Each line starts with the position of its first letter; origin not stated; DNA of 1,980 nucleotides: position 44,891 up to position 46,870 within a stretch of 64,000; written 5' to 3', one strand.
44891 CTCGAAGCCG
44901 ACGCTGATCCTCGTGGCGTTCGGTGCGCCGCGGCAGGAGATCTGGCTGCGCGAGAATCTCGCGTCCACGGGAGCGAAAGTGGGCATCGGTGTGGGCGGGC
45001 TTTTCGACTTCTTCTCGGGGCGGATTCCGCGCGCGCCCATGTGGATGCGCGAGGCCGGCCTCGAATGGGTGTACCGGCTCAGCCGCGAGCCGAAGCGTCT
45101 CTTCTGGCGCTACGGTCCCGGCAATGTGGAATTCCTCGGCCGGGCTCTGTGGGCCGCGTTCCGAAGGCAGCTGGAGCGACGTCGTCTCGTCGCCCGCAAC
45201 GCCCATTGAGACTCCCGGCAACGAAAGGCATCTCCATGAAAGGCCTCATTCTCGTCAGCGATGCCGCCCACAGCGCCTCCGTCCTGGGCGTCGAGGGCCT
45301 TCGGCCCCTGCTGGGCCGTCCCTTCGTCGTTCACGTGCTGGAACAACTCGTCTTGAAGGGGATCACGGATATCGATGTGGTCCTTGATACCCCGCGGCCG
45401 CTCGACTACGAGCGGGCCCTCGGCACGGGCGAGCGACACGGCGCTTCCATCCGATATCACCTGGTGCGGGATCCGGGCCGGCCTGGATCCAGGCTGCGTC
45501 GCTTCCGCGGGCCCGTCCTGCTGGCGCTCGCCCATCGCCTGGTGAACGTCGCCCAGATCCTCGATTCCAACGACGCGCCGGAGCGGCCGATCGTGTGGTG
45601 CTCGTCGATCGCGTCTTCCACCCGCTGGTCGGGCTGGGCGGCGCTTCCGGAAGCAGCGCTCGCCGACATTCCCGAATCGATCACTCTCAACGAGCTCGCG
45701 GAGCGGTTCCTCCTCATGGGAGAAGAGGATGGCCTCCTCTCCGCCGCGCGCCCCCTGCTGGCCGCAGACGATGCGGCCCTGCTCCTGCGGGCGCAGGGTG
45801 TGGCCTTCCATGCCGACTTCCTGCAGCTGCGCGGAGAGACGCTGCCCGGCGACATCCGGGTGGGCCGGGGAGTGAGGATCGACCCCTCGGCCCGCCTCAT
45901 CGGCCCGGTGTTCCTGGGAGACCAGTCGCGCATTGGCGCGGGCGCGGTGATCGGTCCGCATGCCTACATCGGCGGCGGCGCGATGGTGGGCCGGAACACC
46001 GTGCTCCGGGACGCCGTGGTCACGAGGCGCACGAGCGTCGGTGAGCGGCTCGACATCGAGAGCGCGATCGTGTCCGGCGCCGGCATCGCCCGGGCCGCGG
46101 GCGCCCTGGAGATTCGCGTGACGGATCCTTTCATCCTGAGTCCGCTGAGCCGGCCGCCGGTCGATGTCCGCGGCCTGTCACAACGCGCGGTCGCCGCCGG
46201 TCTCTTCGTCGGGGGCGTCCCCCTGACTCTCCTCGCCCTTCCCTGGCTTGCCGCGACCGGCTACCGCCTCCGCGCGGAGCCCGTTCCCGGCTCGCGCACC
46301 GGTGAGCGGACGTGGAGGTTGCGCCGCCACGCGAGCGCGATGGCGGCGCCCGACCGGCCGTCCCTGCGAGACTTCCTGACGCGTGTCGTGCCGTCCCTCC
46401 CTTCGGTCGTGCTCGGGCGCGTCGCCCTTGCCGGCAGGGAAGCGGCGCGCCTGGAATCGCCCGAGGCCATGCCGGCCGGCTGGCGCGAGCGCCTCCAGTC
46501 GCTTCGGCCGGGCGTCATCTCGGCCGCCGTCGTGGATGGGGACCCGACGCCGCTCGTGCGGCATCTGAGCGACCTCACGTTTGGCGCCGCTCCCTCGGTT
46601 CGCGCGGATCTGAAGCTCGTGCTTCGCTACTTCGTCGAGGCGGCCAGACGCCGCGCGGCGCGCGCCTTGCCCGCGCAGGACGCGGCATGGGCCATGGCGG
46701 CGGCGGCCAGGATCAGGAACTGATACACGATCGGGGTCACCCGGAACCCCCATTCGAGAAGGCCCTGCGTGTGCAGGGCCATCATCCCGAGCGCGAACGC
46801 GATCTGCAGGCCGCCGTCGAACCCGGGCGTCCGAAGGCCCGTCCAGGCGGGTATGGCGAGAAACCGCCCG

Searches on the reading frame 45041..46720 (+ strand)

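Call 60: search_protein_families(library=pfam, proteins=[window:45041-46720:+], max_evalue=0.0001)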
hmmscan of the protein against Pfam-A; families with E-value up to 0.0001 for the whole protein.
window:45041-46720:+ (560 aa): 2 families
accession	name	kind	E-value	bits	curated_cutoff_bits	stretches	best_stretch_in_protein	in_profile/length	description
PF00132.30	Hexapep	-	1.9e-09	37.3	27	2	272-305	2-35/36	Bacterial transferase hexapeptide (six repeats)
PF25084.1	LbH_EIF2B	-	9.1e-06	26.1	54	1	276-345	8-76/105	EIF2B subunit epsilon LbH domain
